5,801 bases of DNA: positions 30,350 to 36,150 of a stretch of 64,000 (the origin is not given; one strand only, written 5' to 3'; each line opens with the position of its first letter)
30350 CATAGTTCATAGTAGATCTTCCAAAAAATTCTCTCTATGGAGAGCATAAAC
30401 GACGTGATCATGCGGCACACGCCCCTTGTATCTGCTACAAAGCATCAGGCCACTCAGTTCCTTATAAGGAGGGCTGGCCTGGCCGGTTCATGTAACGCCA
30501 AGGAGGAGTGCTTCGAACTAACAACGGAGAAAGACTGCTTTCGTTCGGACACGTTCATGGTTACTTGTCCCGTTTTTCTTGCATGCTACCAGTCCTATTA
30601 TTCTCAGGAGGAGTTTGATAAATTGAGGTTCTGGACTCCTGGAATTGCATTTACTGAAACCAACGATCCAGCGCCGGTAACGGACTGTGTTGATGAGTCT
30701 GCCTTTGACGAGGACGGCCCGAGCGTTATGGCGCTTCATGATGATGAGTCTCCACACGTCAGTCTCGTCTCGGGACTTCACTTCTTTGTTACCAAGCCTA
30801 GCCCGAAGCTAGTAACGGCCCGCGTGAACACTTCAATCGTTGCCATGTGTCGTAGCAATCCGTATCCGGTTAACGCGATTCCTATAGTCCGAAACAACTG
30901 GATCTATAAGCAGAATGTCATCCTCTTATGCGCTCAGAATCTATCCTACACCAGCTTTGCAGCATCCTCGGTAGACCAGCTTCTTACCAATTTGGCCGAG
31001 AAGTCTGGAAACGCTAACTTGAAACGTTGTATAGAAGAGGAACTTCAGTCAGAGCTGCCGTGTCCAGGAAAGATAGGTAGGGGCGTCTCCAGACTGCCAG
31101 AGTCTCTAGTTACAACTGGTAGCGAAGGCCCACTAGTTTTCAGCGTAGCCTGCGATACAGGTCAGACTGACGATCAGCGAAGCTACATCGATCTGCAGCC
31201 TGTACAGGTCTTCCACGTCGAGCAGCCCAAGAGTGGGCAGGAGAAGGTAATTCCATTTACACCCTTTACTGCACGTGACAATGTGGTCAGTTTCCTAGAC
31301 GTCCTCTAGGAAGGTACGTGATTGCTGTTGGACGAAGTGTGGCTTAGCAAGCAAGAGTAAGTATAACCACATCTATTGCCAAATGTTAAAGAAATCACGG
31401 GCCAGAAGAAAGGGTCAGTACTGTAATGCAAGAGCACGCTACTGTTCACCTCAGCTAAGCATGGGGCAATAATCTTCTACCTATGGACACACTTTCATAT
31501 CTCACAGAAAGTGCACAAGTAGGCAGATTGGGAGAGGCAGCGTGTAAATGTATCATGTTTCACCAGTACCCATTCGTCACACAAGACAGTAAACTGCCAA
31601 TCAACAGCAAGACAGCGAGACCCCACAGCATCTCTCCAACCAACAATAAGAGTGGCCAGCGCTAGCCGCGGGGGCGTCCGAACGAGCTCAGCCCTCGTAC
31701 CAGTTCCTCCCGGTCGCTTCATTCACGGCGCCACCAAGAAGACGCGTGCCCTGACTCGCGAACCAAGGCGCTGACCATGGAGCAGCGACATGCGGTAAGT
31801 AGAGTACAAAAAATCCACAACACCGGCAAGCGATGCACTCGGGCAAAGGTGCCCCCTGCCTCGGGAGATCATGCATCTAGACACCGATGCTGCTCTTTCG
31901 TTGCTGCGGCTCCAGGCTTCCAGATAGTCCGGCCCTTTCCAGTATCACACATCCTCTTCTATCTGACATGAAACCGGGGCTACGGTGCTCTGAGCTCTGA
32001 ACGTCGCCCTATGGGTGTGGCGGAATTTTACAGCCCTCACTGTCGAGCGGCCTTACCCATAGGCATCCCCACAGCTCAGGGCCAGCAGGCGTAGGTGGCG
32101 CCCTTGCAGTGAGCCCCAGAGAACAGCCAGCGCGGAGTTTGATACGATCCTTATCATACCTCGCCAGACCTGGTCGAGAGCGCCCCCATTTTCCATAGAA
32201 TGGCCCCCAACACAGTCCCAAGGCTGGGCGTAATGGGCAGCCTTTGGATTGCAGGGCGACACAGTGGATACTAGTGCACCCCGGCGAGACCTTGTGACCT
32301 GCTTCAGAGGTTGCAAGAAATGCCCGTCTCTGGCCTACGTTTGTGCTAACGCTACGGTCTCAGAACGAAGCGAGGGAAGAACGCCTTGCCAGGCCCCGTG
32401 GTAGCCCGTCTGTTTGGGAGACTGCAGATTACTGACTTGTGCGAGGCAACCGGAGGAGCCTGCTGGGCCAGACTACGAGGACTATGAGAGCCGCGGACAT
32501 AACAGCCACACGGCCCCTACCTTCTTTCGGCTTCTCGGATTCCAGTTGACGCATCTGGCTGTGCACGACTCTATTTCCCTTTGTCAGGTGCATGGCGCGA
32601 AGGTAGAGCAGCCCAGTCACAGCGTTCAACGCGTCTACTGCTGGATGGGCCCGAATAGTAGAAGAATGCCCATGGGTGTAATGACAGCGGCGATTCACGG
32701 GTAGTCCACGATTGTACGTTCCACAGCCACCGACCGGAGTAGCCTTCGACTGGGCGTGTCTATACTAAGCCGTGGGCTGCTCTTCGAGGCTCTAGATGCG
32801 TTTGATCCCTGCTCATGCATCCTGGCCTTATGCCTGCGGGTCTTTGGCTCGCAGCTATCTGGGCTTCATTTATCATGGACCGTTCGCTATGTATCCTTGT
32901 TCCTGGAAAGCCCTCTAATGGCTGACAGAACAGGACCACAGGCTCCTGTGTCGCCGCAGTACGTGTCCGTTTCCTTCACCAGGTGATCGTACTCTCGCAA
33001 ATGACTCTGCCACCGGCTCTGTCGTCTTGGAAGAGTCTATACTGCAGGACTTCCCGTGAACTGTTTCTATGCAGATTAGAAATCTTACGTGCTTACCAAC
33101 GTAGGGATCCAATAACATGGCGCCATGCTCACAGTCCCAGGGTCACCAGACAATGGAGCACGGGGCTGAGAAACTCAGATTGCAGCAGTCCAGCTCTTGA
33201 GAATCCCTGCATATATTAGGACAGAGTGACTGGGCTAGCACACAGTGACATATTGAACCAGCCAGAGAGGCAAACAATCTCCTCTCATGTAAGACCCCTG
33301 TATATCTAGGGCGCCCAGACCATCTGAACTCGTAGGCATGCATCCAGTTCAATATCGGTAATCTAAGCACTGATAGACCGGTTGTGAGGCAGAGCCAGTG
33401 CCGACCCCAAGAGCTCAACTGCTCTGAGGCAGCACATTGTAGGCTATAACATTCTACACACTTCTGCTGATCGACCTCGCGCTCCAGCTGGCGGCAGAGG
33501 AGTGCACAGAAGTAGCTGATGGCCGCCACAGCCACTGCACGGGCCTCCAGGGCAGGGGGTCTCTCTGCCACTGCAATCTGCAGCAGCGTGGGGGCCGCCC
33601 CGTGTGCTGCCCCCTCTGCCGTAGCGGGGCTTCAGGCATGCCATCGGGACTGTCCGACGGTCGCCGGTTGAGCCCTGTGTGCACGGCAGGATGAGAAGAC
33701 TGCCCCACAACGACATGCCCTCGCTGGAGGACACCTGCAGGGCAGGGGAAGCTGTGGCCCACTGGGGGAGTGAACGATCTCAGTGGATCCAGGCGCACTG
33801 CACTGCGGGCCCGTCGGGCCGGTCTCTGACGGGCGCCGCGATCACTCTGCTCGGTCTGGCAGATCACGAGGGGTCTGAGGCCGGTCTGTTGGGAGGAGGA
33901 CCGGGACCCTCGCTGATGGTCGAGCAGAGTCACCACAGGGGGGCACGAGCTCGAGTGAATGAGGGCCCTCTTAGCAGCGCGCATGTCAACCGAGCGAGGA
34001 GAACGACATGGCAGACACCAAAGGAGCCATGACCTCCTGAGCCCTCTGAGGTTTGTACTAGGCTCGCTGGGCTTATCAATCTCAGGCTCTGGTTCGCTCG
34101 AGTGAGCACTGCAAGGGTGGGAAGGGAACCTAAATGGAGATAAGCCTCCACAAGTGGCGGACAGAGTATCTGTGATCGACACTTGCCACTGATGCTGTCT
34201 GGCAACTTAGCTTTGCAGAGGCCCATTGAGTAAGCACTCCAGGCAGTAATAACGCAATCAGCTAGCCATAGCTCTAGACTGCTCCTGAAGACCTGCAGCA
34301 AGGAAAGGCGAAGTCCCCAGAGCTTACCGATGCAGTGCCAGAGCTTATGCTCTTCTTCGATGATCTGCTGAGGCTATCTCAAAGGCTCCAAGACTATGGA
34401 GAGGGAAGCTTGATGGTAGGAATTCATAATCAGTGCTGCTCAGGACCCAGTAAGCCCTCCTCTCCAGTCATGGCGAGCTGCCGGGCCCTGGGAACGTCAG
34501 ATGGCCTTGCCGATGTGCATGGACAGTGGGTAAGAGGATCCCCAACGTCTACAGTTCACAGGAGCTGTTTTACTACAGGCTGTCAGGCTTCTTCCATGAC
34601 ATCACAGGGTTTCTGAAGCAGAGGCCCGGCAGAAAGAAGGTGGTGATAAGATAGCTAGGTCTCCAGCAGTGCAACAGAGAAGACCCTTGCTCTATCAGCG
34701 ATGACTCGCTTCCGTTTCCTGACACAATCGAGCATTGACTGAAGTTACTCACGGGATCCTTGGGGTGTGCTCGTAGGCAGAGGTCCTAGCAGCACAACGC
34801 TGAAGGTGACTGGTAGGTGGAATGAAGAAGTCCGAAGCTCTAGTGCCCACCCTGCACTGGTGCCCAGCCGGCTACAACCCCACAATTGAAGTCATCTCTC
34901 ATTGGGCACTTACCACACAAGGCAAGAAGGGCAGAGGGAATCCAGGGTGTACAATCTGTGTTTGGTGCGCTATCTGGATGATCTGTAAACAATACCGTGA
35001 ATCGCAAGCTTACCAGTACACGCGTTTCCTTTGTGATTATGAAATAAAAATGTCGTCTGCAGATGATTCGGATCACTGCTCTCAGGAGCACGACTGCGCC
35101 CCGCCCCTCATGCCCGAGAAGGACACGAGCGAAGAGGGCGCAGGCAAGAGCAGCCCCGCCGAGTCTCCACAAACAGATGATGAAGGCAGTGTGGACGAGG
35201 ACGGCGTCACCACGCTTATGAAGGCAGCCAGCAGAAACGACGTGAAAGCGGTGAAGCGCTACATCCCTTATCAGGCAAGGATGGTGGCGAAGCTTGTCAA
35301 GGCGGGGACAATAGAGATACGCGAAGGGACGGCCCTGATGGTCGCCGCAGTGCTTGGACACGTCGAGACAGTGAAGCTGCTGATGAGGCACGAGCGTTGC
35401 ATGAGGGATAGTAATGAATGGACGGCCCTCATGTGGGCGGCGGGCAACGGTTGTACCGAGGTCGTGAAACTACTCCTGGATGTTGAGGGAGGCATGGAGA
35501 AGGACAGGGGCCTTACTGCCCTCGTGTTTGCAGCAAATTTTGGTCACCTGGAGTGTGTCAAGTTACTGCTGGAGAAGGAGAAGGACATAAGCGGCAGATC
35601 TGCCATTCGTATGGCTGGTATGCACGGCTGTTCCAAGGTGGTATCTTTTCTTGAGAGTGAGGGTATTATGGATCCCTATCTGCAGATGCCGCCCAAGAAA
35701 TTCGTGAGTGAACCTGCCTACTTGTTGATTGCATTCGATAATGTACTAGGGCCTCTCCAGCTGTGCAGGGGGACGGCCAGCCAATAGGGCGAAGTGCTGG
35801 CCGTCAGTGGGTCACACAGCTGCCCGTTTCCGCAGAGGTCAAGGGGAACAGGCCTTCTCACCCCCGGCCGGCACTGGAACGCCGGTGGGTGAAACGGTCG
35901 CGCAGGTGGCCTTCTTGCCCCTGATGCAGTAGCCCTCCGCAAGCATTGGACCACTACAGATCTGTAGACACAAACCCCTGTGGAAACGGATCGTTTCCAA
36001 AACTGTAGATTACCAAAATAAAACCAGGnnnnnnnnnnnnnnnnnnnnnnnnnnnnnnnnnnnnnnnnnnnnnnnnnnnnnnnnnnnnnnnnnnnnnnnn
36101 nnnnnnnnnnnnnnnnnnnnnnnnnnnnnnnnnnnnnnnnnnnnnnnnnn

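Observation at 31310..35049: A 3.7-kb GC-rich island with no credible ORF in an otherwise gene-dense region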

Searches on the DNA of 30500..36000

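Call 4: search_rna_families(source=window, start=30500, end=36000, threshold=evalue, max_evalue=1, show_alignments=3)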
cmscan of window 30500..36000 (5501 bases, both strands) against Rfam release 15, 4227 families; matches with E-value up to 1: 0.
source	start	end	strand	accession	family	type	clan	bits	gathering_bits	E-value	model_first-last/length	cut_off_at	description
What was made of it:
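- On Structured non-coding RNA gene (any Rfam family): No match at E <= 1 over 30500-36000 (call 4).
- Rfam gives no match at E <= 1 (call 4).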

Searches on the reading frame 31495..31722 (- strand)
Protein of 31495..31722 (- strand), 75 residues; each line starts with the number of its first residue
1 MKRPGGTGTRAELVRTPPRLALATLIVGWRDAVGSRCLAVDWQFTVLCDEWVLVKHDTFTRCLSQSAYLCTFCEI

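Call 30: list_cluster_members(proteins=[P0037, window:31495-31722:-, window:32915-33118:-, window:33930-34301:-, window:34335-34616:+, window:33679-34032:+, window:32414-32704:+, window:32053-32316:-, window:38222-38974:+, window:33444-33734:-])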
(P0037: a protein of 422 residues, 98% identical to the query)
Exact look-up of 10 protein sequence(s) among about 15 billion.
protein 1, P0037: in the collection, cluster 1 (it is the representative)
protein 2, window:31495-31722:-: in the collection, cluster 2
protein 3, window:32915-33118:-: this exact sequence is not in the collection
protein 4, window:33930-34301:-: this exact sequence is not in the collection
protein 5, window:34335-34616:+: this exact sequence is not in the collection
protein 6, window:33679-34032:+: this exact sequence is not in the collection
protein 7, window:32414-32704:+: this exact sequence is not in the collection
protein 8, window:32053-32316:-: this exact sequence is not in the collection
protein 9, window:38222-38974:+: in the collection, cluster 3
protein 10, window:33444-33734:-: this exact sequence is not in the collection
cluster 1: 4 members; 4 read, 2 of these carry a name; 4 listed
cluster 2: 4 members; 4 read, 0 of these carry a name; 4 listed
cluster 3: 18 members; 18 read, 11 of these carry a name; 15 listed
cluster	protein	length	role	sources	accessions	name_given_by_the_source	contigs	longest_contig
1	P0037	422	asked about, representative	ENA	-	-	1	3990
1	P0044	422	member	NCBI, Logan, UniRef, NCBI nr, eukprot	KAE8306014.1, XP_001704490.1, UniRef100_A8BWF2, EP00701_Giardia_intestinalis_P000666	EamA-like transporter family protein [Giardia duodenalis] | EamA-like transporter family protein n=1 Tax=Giardia intestinalis (strain ATCC 50803 / WB ... | EamA-like transporter family protein [Giardia intestinalis]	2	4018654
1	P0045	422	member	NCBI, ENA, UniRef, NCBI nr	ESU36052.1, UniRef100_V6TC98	Putative membrane spanning protein [Giardia duodenalis] | Putative membrane spanning protein n=1 Tax=Giardia intestinalis TaxID=5741 ... | Putative membrane spanning protein [Giardia intestinalis]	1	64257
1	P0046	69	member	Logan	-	-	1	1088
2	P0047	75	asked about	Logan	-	-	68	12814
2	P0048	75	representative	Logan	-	-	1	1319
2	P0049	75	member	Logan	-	-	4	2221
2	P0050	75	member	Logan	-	-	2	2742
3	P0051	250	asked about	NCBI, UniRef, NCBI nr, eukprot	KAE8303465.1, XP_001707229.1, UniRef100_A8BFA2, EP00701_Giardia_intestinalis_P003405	Ankyrin repeat protein 2 [Giardia duodenalis] | Ankyrin repeat protein 2 n=1 Tax=Giardia intestinalis (strain ATCC 50803 / WB clone C6) ... | Ankyrin repeat protein 2 [Giardia intestinalis]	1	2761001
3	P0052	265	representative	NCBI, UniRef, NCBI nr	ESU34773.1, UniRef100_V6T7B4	Ankyrin repeat protein [Giardia duodenalis] | Ankyrin repeat protein n=1 Tax=Giardia intestinalis TaxID=5741 RepID=V6T7B4_GIAIN | Ankyrin repeat protein [Giardia intestinalis]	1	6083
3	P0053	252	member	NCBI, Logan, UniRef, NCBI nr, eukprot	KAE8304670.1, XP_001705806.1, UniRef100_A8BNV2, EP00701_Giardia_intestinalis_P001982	Ankyrin repeat protein 2 [Giardia duodenalis] | Ankyrin repeat protein 2 n=1 Tax=Giardia intestinalis (strain ATCC 50803 / WB clone C6) ... | Ankyrin repeat protein 2 [Giardia intestinalis]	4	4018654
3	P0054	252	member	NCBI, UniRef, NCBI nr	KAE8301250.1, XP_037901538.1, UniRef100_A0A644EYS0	Ankyrin repeat protein 2 [Giardia duodenalis] | Ankyrin repeat protein 2 n=1 Tax=Giardia intestinalis (strain ATCC 50803 / WB clone C6) ... | Ankyrin repeat protein 2 [Giardia intestinalis]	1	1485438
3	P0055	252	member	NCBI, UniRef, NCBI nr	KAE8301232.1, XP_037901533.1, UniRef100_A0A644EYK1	Ankyrin repeat protein 2 [Giardia duodenalis] | Ankyrin repeat protein 2 n=1 Tax=Giardia intestinalis (strain ATCC 50803 / WB clone C6) ... | Ankyrin repeat protein 2 [Giardia intestinalis]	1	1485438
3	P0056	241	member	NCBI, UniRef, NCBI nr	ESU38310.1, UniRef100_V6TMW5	Ankyrin repeat protein [Giardia duodenalis] | Ankyrin repeat protein n=1 Tax=Giardia intestinalis TaxID=5741 RepID=V6TMW5_GIAIN | Ankyrin repeat protein [Giardia intestinalis]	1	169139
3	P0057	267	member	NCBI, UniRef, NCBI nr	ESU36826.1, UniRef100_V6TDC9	Ankyrin repeat protein [Giardia duodenalis] | Ankyrin repeat protein n=1 Tax=Giardia intestinalis TaxID=5741 RepID=V6TDC9_GIAIN | Ankyrin repeat protein [Giardia intestinalis]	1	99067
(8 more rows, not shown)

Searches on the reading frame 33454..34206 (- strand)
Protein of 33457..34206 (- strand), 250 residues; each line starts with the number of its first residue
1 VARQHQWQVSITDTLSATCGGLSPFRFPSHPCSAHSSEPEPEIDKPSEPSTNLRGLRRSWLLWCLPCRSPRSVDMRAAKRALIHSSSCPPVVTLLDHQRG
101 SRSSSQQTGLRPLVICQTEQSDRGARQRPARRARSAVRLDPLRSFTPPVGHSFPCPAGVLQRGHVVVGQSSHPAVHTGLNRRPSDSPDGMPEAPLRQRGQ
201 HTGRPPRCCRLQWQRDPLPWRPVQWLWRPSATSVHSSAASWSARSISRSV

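Call 52: find_homologous_proteins(query=window:33454-34182:-, max_evalue=0.001)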
Query window:33454-34182:-: 1578 candidates shared short words with the query, none scored E <= 0.001.
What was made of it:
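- The longest ORF has no homologue among 5.8 billion proteins (call 52).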

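Call 67: search_protein_representatives(protein=window:33457-34206:-)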
Query: 250 residues. Proteins with E-value up to 0.001 (for the whole library): 1; up to 1e-10: 0; up to 1e-30: 0. The best 1 are listed.
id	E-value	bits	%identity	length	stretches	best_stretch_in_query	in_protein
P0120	1.7e-06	44.1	77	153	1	190-224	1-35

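Call 69: find_encoding_contigs(protein=P0120, flank=8000, max_places=4)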
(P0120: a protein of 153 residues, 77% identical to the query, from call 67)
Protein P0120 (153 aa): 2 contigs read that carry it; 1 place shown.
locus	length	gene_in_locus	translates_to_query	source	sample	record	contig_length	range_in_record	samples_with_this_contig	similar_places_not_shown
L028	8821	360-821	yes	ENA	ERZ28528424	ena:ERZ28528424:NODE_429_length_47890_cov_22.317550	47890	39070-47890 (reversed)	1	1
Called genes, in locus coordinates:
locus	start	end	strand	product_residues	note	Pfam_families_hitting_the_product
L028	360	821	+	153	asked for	-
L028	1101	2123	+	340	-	PF00702:Hydrolase (faint), PF13344:Hydrolase_6, PF13242:Hydrolase_like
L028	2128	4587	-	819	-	PF24521:Ank_KRIT1 (faint), PF00023:Ank (faint), PF12796:Ank_2, PF13606:Ank_3 (faint), PF13637:Ank_4 (faint), PF12796:Ank_2, PF13857:Ank_5 (weak), PF12796:Ank_2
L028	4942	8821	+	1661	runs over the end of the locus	-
